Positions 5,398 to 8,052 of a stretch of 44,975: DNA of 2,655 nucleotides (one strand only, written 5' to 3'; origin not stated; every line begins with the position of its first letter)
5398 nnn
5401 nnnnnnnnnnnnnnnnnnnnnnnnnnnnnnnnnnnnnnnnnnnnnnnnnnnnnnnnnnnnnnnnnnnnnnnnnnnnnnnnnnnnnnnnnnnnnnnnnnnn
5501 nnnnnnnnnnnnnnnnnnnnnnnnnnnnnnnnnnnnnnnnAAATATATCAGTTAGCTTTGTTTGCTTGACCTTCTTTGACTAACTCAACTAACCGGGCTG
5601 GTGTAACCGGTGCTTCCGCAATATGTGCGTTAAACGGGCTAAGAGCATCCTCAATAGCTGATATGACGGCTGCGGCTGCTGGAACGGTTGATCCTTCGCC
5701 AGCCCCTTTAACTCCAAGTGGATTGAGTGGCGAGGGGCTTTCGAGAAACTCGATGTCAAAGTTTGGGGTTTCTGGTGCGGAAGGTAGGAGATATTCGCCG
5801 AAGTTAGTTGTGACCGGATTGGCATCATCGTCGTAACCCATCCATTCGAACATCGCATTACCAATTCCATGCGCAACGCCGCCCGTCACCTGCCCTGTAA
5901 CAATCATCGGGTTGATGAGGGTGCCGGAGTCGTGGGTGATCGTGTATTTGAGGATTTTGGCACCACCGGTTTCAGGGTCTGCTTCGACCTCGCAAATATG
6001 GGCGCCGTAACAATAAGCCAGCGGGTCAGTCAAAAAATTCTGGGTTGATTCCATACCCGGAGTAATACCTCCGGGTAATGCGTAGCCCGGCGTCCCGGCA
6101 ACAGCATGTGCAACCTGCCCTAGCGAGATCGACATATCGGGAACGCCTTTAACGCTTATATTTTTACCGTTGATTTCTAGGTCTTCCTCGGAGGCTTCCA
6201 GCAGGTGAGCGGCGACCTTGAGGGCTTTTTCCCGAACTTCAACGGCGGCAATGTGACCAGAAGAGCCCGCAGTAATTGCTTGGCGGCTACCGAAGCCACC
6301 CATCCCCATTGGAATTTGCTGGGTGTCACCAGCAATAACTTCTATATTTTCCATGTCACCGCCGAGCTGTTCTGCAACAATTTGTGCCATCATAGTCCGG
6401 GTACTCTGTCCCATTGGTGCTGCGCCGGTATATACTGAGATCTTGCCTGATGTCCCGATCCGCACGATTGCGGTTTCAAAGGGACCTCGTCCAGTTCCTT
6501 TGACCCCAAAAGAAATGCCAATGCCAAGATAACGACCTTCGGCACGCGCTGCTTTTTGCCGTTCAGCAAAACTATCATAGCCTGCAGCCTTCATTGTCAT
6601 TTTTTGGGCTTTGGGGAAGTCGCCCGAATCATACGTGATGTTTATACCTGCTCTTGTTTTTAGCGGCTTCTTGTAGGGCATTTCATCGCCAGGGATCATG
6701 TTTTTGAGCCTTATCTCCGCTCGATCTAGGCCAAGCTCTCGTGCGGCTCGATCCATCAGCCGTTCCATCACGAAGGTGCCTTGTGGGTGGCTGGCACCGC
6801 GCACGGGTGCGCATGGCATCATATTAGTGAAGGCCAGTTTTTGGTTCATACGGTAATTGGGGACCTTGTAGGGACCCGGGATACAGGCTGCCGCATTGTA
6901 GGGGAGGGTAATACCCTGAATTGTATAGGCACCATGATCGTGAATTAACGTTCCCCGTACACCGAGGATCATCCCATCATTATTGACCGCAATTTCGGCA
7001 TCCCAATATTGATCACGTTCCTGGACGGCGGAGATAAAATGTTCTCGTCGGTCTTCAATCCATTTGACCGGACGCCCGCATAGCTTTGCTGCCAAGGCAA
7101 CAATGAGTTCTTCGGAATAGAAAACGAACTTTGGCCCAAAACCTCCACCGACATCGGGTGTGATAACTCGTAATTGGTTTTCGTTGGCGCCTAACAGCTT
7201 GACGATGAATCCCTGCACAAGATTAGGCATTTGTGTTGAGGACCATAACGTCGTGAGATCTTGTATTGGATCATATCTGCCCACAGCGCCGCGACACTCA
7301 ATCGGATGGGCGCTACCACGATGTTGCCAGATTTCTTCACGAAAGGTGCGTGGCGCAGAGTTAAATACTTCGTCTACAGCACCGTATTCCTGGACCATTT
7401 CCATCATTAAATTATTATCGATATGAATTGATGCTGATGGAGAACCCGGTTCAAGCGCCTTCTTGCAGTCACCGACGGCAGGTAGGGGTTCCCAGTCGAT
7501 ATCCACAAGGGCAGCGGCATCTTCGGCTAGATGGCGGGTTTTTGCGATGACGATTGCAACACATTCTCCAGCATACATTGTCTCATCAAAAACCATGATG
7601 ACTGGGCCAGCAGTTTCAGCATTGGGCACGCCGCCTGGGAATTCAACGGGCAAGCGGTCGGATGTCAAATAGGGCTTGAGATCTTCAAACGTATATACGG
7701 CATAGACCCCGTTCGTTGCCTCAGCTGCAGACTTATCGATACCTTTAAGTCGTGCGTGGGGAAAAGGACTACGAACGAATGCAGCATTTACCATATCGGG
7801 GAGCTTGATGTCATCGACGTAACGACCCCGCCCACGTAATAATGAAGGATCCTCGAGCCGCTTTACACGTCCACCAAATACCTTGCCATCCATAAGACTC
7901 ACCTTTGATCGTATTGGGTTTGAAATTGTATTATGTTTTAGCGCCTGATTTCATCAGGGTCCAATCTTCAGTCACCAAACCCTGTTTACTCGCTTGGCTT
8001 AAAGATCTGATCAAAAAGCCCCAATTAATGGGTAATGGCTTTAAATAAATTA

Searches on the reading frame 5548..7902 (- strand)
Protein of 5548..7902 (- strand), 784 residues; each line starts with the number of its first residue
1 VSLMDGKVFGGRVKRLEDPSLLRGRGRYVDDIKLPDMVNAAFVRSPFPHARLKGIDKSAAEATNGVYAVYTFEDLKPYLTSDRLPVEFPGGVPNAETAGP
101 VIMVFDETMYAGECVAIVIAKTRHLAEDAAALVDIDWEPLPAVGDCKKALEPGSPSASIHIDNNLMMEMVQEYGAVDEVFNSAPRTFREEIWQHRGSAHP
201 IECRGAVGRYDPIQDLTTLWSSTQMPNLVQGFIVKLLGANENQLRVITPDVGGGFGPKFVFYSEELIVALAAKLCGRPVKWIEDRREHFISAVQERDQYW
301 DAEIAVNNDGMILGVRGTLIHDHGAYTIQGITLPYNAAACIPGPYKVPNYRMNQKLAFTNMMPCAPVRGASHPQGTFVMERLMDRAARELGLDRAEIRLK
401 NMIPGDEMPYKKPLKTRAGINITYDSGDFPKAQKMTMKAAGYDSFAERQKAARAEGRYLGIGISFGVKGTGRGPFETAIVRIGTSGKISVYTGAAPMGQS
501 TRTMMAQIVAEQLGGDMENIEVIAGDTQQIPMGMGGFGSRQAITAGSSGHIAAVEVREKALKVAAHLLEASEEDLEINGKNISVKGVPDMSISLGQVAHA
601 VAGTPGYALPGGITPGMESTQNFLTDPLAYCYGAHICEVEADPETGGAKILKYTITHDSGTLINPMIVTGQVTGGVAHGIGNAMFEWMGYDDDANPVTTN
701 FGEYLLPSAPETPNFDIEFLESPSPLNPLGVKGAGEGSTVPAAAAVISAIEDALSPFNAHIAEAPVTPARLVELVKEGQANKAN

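Call 3: search_protein_families(library=pfam, proteins=[window:5548-7902:-], max_evalue=0.01)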
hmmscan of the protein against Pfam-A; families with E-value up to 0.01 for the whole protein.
window:5548-7902:- (784 aa): 3 families
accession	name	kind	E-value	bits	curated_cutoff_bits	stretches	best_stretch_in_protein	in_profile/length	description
PF02738.23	MoCoBD_1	-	6.4e-76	255.1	27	1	164-402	8-244/244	Molybdopterin cofactor-binding domain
PF20256.3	MoCoBD_2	-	3.7e-73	246.9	27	1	437-713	3-283/283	Molybdopterin cofactor-binding domain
PF01315.27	Ald_Xan_dh_C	-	1.4e-25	90.2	31.3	1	24-141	2-110/110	Aldehyde oxidase and xanthine dehydrogenase, a/b hammerhead domain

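Call 4: search_protein_families(library=ncbifam, proteins=[window:5548-7902:-], max_evalue=0.01)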
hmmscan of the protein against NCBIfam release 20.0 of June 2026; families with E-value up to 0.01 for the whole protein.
window:5548-7902:- (784 aa): 13 families
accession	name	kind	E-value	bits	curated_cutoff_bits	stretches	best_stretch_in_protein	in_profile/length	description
NF040766.1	CODH_aero_grp5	exception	1.1e-214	715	950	1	7-774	3-784/785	aerobic carbon-monoxide dehydrogenase large subunit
NF041018.1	glyceraldDH_alpha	equivalog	2.2e-185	618.2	790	1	9-770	3-739/741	glyceraldehyde dehydrogenase subunit alpha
TIGR02416.1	CO_dehy_Mo_lg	equivalog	3e-154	515.1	991.15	1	17-772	1-768/770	aerobic carbon-monoxide dehydrogenase large subunit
TIGR03194.1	4hydrxCoA_A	equivalog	2.8e-122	409.6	994.55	1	21-774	9-745/746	4-hydroxybenzoyl-CoA reductase subunit alpha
NF043082.1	XdhA_XDHase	equivalog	2.3e-112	376.5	780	1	10-777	2-754/758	xanthine dehydrogenase subunit XdhA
NF007426.0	PRK09970.1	equivalog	6.5e-110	368.4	916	1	7-777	4-757/761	xanthine dehydrogenase molybdenum-binding subunit XdhA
TIGR03196.1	pucD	equivalog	6.9e-83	279.3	783.65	1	13-773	7-756/763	xanthine dehydrogenase subunit D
TIGR03311.1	Se_dep_XDH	equivalog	3.2e-75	253.8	830.45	2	9-570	162-688/848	selenium-dependent xanthine dehydrogenase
NF045668.1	pterin_aldehy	equivalog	2.8e-73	247.4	1100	1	5-773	171-902/905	molybdopterin-dependent aldehyde oxidoreductase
TIGR03313.1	Se_sel_red_Mo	hypoth_equivalog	5.2e-65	219.7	1101.9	2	174-754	362-931/951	molybdopterin-dependent oxidoreductase Mo/Fe-S-binding subunit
TIGR02965.1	xanthine_xdhB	equivalog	4.2e-63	213.7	849.5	1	23-773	15-752/758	xanthine dehydrogenase molybdopterin binding subunit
NF041671.1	peri_hyde_PaoC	equivalog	6.5e-59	200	1180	1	7-772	16-728/735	aldehyde oxidoreductase molybdenum-binding subunit PaoC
TIGR02969.1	mam_aldehyde_ox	subfamily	8.8e-34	116.2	1912.3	1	24-755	591-1280/1330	aldehyde oxidase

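Call 18: search_solved_structures(query=window:5548-7893:-, max_evalue=1e-30)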
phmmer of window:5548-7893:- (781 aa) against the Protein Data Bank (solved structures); distinct sequences matched with E-value up to 1e-30: 37.
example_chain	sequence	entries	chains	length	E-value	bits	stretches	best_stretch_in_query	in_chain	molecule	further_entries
8uem_A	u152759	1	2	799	4.1e-147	494.7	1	7-775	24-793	Carbon monoxide dehydrogenase (Large chain), CoxL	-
7dqx_A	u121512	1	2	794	7.5e-142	477.3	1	7-769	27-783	6-hydroxypseudooxynicotine dehydrogenase complex subunit gamma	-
1t3q_B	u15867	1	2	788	8.4e-135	454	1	4-774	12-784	quinoline 2-oxidoreductase large subunit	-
1n5w_B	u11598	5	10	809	1.1e-123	417.3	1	7-765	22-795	Carbon monoxide dehydrogenase large chain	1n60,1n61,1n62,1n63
1zxi_B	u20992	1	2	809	1.4e-123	416.9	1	7-765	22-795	Carbon monoxide dehydrogenase large chain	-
1ffu_B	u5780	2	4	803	1.3e-121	410.4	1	10-774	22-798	CUTL, MOLYBDOPROTEIN OF CARBON MONOXIDE DEHYDROGENASE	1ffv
4zoh_A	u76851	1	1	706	8.6e-106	358.1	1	7-752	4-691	Putative oxidoreductase molybdopterin-binding subunit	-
1rm6_A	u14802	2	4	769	2.5e-88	300.3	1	9-774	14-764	4-hydroxybenzoyl-CoA reductase alpha subunit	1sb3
1sij_A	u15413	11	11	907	1.5e-47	165.5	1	2-552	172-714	Aldehyde oxidoreductase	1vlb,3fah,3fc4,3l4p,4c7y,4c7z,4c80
1dgj_A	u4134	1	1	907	1.3e-41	145.8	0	2-551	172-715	ALDEHYDE OXIDOREDUCTASE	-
3hrd_B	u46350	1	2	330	2.7e-41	144.8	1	457-773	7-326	Nicotinate dehydrogenase medium molybdopterin subunit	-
3hrd_A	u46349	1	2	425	1.1e-40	142.8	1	4-417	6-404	Nicotinate dehydrogenase large molybdopterin subunit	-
5y6q_C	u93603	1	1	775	1.2e-39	139.3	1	21-750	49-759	Aldehyde oxidase large subunit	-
2w55_B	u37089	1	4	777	1.3e-37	132.7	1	19-775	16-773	XANTHINE DEHYDROGENASE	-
1jro_B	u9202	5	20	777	1.4e-37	132.6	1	19-775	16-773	xanthine dehydrogenase, chain B | XANTHINE DEHYDROGENASE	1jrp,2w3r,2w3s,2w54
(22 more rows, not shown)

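Call 29: find_homologous_proteins(query=window:5548-7893:-)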
Query window:5548-7893:- (781 aa): 7997 proteins with E <= 0.001 among 8000 candidates; the best 120 are listed.
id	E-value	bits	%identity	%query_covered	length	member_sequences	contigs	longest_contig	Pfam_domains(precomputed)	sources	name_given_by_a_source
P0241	0.0e+0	1671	92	100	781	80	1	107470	PF02738.24,PF20256.4,PF01315.28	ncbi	ncbi:MAG: xanthine dehydrogenase family protein molybdopterin-binding subunit [Alphaproteobacteria b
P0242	0.0e+0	1592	87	100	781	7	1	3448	PF02738.24,PF20256.4,PF01315.28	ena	-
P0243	0.0e+0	1570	86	100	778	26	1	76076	PF02738.24,PF20256.4,PF01315.28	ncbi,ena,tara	tara:strand:+ start:154 stop:2490 length:2337 start_codon:yes stop_codon:yes gene_type:complete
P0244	0.0e+0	1539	83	100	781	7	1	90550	PF02738.24,PF20256.4,PF01315.28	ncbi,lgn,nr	ncbi:MAG: xanthine dehydrogenase family protein molybdopterin-binding subunit [Pseudomonadota bacter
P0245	0.0e+0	1481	81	100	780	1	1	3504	PF02738.24,PF20256.4,PF01315.28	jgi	jgi:carbon-monoxide dehydrogenase large subunit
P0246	0.0e+0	1476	81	100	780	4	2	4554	PF02738.24,PF20256.4,PF01315.28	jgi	jgi:carbon-monoxide dehydrogenase large subunit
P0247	0.0e+0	1475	81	100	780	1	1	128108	PF02738.24,PF20256.4,PF01315.28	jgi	jgi:carbon-monoxide dehydrogenase large subunit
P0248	0.0e+0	1463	80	99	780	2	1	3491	PF02738.24,PF20256.4,PF01315.28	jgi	-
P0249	0.0e+0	1462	80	99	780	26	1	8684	PF02738.24,PF20256.4,PF01315.28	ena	-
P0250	0.0e+0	1460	81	99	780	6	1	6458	PF02738.24,PF20256.4,PF01315.28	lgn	-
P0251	0.0e+0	1458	79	100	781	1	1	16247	PF02738.24,PF20256.4,PF01315.28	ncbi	-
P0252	0.0e+0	1457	80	100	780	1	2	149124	PF02738.24,PF20256.4,PF01315.28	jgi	jgi:carbon-monoxide dehydrogenase large subunit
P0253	0.0e+0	1443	78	100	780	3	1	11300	PF02738.24,PF20256.4,PF01315.28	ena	-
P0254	0.0e+0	1439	78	99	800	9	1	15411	PF02738.24,PF20256.4,PF01315.28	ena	-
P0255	0.0e+0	1431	78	100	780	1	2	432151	PF02738.24,PF20256.4,PF01315.28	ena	-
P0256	0.0e+0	1430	78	99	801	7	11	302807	PF02738.24,PF20256.4,PF01315.28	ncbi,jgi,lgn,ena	jgi:carbon-monoxide dehydrogenase large subunit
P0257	0.0e+0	1430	78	100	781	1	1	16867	PF02738.24,PF20256.4,PF01315.28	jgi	-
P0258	0.0e+0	1414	78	99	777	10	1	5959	PF02738.24,PF20256.4,PF01315.28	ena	-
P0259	0.0e+0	1414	77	100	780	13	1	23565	PF02738.24,PF20256.4,PF01315.28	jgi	jgi:carbon-monoxide dehydrogenase large subunit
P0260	0.0e+0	1411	78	100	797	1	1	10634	PF02738.24,PF20256.4,PF01315.28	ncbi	-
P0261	0.0e+0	1402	76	99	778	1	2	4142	PF02738.24,PF20256.4,PF01315.28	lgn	-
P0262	0.0e+0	1390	76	100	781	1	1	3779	PF02738.24,PF20256.4,PF01315.28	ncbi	-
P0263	0.0e+0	1381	76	99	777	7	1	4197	PF02738.24,PF20256.4,PF01315.28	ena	-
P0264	0.0e+0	1378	75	100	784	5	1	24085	PF02738.24,PF20256.4,PF01315.28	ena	-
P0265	0.0e+0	1370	74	99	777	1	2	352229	PF02738.24,PF20256.4,PF01315.28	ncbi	-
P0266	0.0e+0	1369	74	99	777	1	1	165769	PF02738.24,PF20256.4,PF01315.28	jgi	jgi:carbon-monoxide dehydrogenase large subunit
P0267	0.0e+0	1369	80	94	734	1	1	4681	PF02738.24,PF20256.4,PF01315.28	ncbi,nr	ncbi:xanthine dehydrogenase family protein molybdopterin-binding subunit, partial [Alphaproteobacter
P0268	0.0e+0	1368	74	99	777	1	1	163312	PF02738.24,PF20256.4,PF01315.28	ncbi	ncbi:MAG: xanthine dehydrogenase family protein molybdopterin-binding subunit [Rhodospirillaceae bac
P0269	0.0e+0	1367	74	99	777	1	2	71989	PF02738.24,PF20256.4,PF01315.28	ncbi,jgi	jgi:carbon-monoxide dehydrogenase large subunit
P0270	0.0e+0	1357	74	100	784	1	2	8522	PF02738.24,PF20256.4,PF01315.28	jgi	jgi:carbon-monoxide dehydrogenase large subunit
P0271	0.0e+0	1347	74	100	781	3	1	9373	PF02738.24,PF20256.4,PF01315.28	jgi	jgi:carbon-monoxide dehydrogenase large subunit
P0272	0.0e+0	1340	74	99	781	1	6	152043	PF02738.24,PF20256.4,PF01315.28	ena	-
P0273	0.0e+0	1339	73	99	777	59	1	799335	PF02738.24,PF20256.4,PF01315.28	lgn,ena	-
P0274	0.0e+0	1338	74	99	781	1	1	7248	PF02738.24,PF20256.4,PF01315.28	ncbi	-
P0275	0.0e+0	1334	74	99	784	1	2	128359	PF02738.24,PF20256.4,PF01315.28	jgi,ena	jgi:carbon-monoxide dehydrogenase large subunit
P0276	0.0e+0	1332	74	99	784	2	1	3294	PF02738.24,PF20256.4,PF01315.28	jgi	jgi:carbon-monoxide dehydrogenase large subunit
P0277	0.0e+0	1327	73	99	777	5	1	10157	PF02738.24,PF20256.4,PF01315.28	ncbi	-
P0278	0.0e+0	1311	72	99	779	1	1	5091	PF02738.24,PF20256.4,PF01315.28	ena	-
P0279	0.0e+0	1269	-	-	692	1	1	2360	PF02738.24,PF20256.4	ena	-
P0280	0.0e+0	1260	70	99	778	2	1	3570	PF02738.24,PF20256.4,PF01315.28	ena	-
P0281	0.0e+0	1256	71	99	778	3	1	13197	PF02738.24,PF20256.4,PF01315.28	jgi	jgi:carbon-monoxide dehydrogenase large subunit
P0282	0.0e+0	1238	68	99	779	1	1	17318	PF02738.24,PF20256.4,PF01315.28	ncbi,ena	-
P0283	0.0e+0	1163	72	87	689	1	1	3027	PF02738.24,PF20256.4,PF01315.28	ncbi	ncbi:MAG: xanthine dehydrogenase family protein molybdopterin-binding subunit, partial [Alphaproteob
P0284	0.0e+0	1130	71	87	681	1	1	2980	PF02738.24,PF20256.4,PF01315.28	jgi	jgi:carbon-monoxide dehydrogenase large subunit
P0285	0.0e+0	1075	61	100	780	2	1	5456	PF02738.24,PF20256.4,PF01315.28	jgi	jgi:carbon-monoxide dehydrogenase large subunit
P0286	0.0e+0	1070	60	99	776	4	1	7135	PF02738.24,PF20256.4,PF01315.28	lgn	-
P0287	0.0e+0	1068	60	99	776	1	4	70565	PF02738.24,PF20256.4,PF01315.28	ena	-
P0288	0.0e+0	1068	61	99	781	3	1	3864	PF02738.24,PF20256.4,PF01315.28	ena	-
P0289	0.0e+0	1065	60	99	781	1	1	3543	PF02738.24,PF20256.4,PF01315.28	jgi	-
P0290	0.0e+0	1060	60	99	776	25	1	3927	PF02738.24,PF20256.4,PF01315.28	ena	-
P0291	0.0e+0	1059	60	99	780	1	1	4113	PF02738.24,PF20256.4,PF01315.28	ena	-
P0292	0.0e+0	1056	58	100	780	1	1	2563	PF02738.24,PF20256.4,PF01315.28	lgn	-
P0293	0.0e+0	1054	60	99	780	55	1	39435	PF02738.24,PF20256.4,PF01315.28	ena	-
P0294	0.0e+0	1053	60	99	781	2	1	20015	PF02738.24,PF20256.4,PF01315.28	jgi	-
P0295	0.0e+0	1053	60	99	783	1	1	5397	PF02738.24,PF20256.4,PF01315.28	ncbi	-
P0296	0.0e+0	1053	59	100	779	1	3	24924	PF02738.24,PF20256.4,PF01315.28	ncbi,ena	-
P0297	0.0e+0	1051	59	99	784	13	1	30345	PF02738.24,PF20256.4,PF01315.28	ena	-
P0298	0.0e+0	1051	60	99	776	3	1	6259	PF02738.24,PF20256.4,PF01315.28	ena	-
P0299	0.0e+0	1051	60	98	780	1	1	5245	PF02738.24,PF20256.4,PF01315.28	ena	-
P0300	0.0e+0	1050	60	99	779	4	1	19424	PF02738.24,PF20256.4,PF01315.28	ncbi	-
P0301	0.0e+0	1050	58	100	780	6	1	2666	PF02738.24,PF20256.4,PF01315.28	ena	-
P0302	0.0e+0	1050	59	99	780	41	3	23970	PF02738.24,PF20256.4,PF01315.28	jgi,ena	jgi:carbon-monoxide dehydrogenase large subunit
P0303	0.0e+0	1049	59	99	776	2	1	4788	PF02738.24,PF20256.4,PF01315.28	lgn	-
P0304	0.0e+0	1049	59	100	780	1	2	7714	PF02738.24,PF20256.4,PF01315.28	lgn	-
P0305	0.0e+0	1049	59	99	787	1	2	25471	PF02738.24,PF20256.4,PF01315.28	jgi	jgi:carbon-monoxide dehydrogenase large subunit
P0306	0.0e+0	1048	59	99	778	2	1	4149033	PF02738.24,PF20256.4,PF01315.28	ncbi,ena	-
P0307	0.0e+0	1047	59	99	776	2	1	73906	PF02738.24,PF20256.4,PF01315.28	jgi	jgi:carbon-monoxide dehydrogenase large subunit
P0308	0.0e+0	1047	59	99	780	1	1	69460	PF02738.24,PF20256.4,PF01315.28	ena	-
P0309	0.0e+0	1047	59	99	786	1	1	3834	PF02738.24,PF20256.4,PF01315.28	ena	-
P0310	0.0e+0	1046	58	100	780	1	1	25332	PF02738.24,PF20256.4,PF01315.28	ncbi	ncbi:MAG: xanthine dehydrogenase family protein molybdopterin-binding subunit [Alphaproteobacteria b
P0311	0.0e+0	1046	58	99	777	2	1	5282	PF02738.24,PF20256.4,PF01315.28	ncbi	-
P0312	0.0e+0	1046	59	99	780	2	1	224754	PF02738.24,PF20256.4,PF01315.28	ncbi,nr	ncbi:MAG: molybdopterin-dependent oxidoreductase [Alphaproteobacteria bacterium]|nr:molybdopterin-de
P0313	0.0e+0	1045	58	100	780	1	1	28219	PF02738.24,PF20256.4,PF01315.28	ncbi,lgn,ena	-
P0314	0.0e+0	1045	58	100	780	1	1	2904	PF02738.24,PF20256.4,PF01315.28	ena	-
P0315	0.0e+0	1044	60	99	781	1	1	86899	PF02738.24,PF20256.4,PF01315.28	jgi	jgi:carbon-monoxide dehydrogenase large subunit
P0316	0.0e+0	1044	58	100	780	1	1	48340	PF02738.24,PF20256.4,PF01315.28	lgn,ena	-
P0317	0.0e+0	1043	58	100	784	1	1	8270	PF02738.24,PF20256.4,PF01315.28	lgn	-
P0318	0.0e+0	1043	59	99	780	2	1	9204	PF02738.24,PF20256.4,PF01315.28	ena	-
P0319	0.0e+0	1043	59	99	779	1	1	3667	PF02738.24,PF20256.4,PF01315.28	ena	-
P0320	0.0e+0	1042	58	100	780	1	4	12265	PF02738.24,PF20256.4,PF01315.28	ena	-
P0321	0.0e+0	1041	60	98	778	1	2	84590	PF02738.24,PF20256.4,PF01315.28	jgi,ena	jgi:carbon-monoxide dehydrogenase large subunit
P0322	0.0e+0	1040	59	99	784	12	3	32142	PF02738.24,PF20256.4,PF01315.28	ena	-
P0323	0.0e+0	1040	58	100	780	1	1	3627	PF02738.24,PF20256.4,PF01315.28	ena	-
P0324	0.0e+0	1039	59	99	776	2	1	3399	PF02738.24,PF20256.4,PF01315.28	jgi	jgi:carbon-monoxide dehydrogenase large subunit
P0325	0.0e+0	1039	59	100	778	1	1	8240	PF02738.24,PF20256.4,PF01315.28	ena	-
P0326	0.0e+0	1039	58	99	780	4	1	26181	PF02738.24,PF20256.4,PF01315.28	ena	-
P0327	0.0e+0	1038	59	100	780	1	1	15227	PF02738.24,PF20256.4,PF01315.28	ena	-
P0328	0.0e+0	1038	58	100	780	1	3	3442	PF02738.24,PF20256.4,PF01315.28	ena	-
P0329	0.0e+0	1038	59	99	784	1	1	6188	PF02738.24,PF20256.4,PF01315.28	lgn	-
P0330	0.0e+0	1038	58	100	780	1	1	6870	PF02738.24,PF20256.4,PF01315.28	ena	-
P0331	0.0e+0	1038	59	100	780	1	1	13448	PF02738.24,PF20256.4,PF01315.28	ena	-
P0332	0.0e+0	1037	58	100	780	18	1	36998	PF02738.24,PF20256.4,PF01315.28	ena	-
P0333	0.0e+0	1037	59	100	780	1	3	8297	PF02738.24,PF20256.4,PF01315.28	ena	-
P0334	0.0e+0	1037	59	100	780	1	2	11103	PF02738.24,PF20256.4,PF01315.28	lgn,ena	-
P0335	0.0e+0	1037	58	100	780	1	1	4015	PF02738.24,PF20256.4,PF01315.28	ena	-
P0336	0.0e+0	1037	59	100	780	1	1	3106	PF02738.24,PF20256.4,PF01315.28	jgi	jgi:carbon-monoxide dehydrogenase large subunit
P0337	0.0e+0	1036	58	100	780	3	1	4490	PF02738.24,PF20256.4,PF01315.28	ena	-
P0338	0.0e+0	1036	59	99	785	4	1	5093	PF02738.24,PF20256.4,PF01315.28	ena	-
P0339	0.0e+0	1036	58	100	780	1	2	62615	PF02738.24,PF20256.4,PF01315.28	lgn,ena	-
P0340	0.0e+0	1035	58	99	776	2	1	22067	PF02738.24,PF20256.4,PF01315.28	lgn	-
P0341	0.0e+0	1035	58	100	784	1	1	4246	PF02738.24,PF20256.4,PF01315.28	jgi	jgi:carbon-monoxide dehydrogenase large subunit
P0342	0.0e+0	1035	60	99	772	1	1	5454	PF02738.24,PF20256.4,PF01315.28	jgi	jgi:carbon-monoxide dehydrogenase large subunit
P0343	0.0e+0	1034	58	100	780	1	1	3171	PF02738.24,PF20256.4,PF01315.28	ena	-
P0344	0.0e+0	1034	60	99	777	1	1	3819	PF02738.24,PF20256.4,PF01315.28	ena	-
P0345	0.0e+0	1034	58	100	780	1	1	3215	PF02738.24,PF20256.4,PF01315.28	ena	-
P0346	0.0e+0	1034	58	100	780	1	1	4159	PF02738.24,PF20256.4,PF01315.28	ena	-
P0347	0.0e+0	1033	59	99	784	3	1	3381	PF02738.24,PF20256.4,PF01315.28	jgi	jgi:carbon-monoxide dehydrogenase large subunit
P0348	0.0e+0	1033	58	100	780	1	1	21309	PF02738.24,PF20256.4,PF01315.28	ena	-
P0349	0.0e+0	1032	58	100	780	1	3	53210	PF02738.24,PF20256.4,PF01315.28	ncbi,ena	-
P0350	0.0e+0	1032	58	100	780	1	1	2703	PF02738.24,PF20256.4,PF01315.28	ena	-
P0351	0.0e+0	1032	58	99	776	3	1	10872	PF02738.24,PF20256.4,PF01315.28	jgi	jgi:carbon-monoxide dehydrogenase large subunit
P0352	0.0e+0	1031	59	100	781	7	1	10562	PF02738.24,PF20256.4,PF01315.28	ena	-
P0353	0.0e+0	1031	58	100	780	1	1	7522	PF02738.24,PF20256.4,PF01315.28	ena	-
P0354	0.0e+0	1030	60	99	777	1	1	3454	PF02738.24,PF20256.4,PF01315.28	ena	-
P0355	0.0e+0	1030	58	100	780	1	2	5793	PF02738.24,PF20256.4,PF01315.28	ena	-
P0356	0.0e+0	1029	58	100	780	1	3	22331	PF02738.24,PF20256.4,PF01315.28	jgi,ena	jgi:carbon-monoxide dehydrogenase large subunit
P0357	0.0e+0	1029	57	99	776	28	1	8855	PF02738.24,PF20256.4,PF01315.28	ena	-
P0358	0.0e+0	1028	59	98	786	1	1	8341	PF02738.24,PF20256.4,PF01315.28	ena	-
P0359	0.0e+0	1028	58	99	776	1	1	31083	PF02738.24,PF20256.4,PF01315.28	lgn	-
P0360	0.0e+0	1027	59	99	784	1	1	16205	PF02738.24,PF20256.4,PF01315.28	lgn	-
